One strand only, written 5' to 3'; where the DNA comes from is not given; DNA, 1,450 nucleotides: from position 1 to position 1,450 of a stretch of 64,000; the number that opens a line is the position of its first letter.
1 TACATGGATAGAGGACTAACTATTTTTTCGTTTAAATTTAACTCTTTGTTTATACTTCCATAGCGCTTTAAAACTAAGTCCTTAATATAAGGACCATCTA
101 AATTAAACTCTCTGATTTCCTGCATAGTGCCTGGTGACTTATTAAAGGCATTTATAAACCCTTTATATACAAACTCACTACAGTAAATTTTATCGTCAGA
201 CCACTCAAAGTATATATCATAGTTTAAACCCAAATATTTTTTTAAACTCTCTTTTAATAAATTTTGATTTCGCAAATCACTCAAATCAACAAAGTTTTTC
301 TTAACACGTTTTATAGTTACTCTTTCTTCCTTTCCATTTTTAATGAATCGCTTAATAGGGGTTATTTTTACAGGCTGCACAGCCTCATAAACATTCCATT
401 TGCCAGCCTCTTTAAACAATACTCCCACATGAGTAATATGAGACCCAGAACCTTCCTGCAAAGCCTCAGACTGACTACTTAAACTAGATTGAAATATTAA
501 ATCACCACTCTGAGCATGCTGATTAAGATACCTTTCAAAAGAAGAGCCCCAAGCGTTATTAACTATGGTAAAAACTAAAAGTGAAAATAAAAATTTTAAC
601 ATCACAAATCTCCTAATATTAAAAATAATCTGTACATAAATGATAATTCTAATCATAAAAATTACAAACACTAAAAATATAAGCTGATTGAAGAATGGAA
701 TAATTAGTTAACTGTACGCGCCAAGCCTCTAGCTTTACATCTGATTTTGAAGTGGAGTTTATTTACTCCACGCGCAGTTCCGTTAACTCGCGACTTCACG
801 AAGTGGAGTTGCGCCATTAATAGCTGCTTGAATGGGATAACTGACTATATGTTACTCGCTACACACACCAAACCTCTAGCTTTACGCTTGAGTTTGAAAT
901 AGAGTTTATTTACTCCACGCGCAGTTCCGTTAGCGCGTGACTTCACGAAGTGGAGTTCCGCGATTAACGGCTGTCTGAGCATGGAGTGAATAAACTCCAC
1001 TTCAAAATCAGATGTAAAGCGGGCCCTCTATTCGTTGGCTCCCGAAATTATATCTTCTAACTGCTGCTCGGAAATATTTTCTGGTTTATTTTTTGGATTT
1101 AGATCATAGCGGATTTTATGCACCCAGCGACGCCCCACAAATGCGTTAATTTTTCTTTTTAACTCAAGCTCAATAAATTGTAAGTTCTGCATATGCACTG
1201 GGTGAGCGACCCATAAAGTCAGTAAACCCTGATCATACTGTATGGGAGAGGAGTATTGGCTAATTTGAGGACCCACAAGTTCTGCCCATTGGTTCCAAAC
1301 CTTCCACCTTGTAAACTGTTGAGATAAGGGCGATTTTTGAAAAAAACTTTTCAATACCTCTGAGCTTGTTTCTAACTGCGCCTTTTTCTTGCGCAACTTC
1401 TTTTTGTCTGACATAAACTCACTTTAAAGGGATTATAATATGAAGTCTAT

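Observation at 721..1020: GC-rich composite repeat: 147-bp tandem duplication closed by a 38-bp inverted repeat, with alternative-hairpin architecture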

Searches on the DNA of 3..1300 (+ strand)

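Call 5: search_rna_families(source=window, start=500, end=1300, threshold=evalue, max_evalue=10, show_alignments=3)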
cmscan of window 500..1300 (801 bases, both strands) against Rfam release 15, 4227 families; matches with E-value up to 10: 1.
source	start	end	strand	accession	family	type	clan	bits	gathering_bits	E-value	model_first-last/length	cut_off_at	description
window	629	672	-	RF01176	snR78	Gene; snRNA; snoRNA; CD-box;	CL00063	17.2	48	9.5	35-80/82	no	Small nucleolar RNA snR78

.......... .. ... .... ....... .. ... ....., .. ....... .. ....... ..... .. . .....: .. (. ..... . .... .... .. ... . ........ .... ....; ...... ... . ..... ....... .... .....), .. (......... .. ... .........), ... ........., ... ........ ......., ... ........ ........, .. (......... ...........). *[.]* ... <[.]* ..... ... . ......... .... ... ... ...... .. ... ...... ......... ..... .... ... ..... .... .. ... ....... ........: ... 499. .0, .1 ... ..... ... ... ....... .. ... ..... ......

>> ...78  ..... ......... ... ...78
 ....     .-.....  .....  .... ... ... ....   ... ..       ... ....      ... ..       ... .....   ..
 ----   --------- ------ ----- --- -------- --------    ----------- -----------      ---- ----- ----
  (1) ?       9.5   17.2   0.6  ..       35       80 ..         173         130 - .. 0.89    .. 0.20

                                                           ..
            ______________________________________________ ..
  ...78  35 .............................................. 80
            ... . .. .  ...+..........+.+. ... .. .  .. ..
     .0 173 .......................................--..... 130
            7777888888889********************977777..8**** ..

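Call 13: search_dna_similar(query=window:716-1024:+, collection=plasmids, mode=distant, max_evalue=0.01)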
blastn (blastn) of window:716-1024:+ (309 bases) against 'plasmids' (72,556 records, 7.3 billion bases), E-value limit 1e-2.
No match.

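Call 14: search_dna_similar(query=window:716-1024:+, collection=phages, mode=distant, max_evalue=0.01)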
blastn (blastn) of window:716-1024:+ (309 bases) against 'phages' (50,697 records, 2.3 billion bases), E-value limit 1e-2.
No match.
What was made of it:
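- Tried and rejected: blastn against plasmids and phages: no match (calls 13, 14).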

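Call 53: build_rna_model(alignment_id=A2, structure=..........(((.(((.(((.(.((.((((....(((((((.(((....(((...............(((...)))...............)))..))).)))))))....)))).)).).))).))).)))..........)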
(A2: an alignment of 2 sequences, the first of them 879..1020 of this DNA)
Model R1 built from alignment A2 (2 sequences, 143 columns); structure: as given.
model positions 143; base pairs 32; branch points 0; effective number of sequences 1.3; information 0.589 bits per position. Calibrated on 0.2 Mb of random sequence (short: E-values are rough).
structure used (alignment columns):
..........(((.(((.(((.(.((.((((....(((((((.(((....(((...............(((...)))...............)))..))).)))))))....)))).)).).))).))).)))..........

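Call 54: search_with_rna_model(model_id=R1, source=window, filters=off, max_evalue=10)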
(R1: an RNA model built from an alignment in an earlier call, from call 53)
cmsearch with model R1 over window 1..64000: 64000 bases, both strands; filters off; matches with E-value up to 10: 39.
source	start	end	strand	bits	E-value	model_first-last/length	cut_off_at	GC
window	879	1020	-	162.1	6.8e-31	1-143/143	no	0.45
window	879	1020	+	75.6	3.7e-13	1-143/143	no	0.45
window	38702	38814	+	59.3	7.8e-10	1-143/143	no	0.37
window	732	864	-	42.6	2.1e-06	1-143/143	no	0.44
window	38702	38814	-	36.8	3.3e-05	1-143/143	no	0.37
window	732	868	+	26.8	0.0037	1-143/143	no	0.44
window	47883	47950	-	14.4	1.3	1-143/143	no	0.28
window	38318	38362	-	13.4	2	1-143/143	no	0.38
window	36039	36154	+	13.2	2.2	1-143/143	no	0.29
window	40395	40442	-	12.7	2.9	19-125/143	no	0.21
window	16294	16355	+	12.4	3.3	1-143/143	no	0.24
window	15581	15641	+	12.4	3.4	1-143/143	no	0.26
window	33171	33252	+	12.2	3.5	1-143/143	no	0.28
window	50905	50947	+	12.2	3.6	1-143/143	no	0.44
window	47204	47251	+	12.1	3.8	1-143/143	no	0.19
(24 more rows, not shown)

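Call 55: search_with_rna_model(model_id=R1, sources=[L002, L003, L005, L006, L007, L008, L009, L010, L012, L013, L014], filters=default, max_evalue=10)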
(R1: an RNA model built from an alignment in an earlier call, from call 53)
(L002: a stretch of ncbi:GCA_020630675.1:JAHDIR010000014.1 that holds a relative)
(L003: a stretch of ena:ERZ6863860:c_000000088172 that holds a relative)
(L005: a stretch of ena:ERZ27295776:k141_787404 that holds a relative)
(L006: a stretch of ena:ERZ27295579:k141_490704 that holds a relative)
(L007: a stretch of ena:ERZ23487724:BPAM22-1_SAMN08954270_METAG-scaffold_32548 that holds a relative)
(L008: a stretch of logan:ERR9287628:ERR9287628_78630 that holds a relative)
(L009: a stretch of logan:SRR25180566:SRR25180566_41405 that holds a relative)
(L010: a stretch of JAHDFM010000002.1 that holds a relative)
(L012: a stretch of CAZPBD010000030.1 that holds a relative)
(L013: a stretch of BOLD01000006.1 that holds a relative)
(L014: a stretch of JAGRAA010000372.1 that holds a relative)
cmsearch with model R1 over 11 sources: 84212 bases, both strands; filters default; matches with E-value up to 10: 6.
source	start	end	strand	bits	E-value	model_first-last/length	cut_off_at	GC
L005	932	1067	+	152.6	7.8e-29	1-143/143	no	0.39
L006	721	798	+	67.6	2.1e-11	1-78/143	3'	0.38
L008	2573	2675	-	42.2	3.4e-06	1-143/143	no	0.47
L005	932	1066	-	35.1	9.7e-05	9-143/143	no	0.39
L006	721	798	-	17.7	0.36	68-143/143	5'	0.38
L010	7435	7479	+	11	8.6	1-143/143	no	0.2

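Call 56: search_with_rna_model(model_id=R1, sources=[window, L008, L005], filters=default, max_evalue=0.001, show_alignments=8)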
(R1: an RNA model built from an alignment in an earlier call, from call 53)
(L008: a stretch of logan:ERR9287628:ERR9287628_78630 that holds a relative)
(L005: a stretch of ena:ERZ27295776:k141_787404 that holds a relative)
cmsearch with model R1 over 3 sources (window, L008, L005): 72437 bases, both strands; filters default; matches with E-value up to 0.001: 7.
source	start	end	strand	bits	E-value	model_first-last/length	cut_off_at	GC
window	879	1020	-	162.1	7.6e-31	1-143/143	no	0.45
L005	932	1067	+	152.6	6.7e-29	1-143/143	no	0.39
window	879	1020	+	75.6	4.2e-13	1-143/143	no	0.45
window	38702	38814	+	59.3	8.8e-10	1-143/143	no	0.37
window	732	864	-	42.6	2.4e-06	1-143/143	no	0.44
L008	2573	2675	-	42.2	2.9e-06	1-143/143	no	0.47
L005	932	1066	-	35.1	8.3e-05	9-143/143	no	0.39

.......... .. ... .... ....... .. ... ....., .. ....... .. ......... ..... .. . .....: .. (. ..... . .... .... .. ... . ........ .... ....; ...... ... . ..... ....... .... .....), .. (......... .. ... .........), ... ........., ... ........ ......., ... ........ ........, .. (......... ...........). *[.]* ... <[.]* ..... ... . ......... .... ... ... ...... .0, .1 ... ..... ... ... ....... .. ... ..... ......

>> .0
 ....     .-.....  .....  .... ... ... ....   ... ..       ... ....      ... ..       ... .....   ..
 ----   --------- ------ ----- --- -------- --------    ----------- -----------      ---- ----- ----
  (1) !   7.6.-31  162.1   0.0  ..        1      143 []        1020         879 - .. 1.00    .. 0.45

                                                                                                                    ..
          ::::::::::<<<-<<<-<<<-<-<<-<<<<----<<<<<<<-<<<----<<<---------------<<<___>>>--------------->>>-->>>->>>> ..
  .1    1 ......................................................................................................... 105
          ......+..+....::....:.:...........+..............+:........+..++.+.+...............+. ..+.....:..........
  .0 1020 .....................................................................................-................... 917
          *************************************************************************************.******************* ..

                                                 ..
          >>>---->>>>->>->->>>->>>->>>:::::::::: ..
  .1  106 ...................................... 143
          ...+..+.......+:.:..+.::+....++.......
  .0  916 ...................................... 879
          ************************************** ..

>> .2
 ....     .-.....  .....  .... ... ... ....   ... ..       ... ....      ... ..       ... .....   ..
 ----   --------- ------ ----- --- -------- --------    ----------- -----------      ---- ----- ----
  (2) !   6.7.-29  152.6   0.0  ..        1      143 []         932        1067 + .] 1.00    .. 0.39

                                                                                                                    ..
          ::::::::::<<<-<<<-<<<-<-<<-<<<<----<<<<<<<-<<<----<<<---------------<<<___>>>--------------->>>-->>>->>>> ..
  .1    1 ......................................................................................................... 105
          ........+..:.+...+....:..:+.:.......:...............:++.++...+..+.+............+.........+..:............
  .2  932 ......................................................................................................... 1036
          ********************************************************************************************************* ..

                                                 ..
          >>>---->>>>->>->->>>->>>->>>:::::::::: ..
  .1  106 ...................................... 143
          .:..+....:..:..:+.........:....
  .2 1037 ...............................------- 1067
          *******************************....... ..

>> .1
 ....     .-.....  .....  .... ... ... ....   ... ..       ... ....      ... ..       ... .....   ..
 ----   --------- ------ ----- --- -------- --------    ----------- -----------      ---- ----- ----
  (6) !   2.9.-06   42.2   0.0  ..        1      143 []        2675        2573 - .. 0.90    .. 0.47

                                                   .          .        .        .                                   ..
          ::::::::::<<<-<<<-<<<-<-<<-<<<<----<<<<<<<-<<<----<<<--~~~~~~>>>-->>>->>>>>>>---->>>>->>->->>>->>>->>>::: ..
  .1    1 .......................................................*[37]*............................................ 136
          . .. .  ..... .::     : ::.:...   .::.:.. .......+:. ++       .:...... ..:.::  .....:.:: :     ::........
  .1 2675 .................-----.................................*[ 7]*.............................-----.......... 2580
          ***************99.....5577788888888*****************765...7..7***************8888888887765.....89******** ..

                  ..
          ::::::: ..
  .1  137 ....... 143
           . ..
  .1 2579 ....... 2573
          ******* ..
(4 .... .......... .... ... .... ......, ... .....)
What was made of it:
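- A covariance model built from this copy and its ortholog finds window 38702-38814 (59 bits) and L008:2573-2675 (42 bits) in the same organism (calls 54-56).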
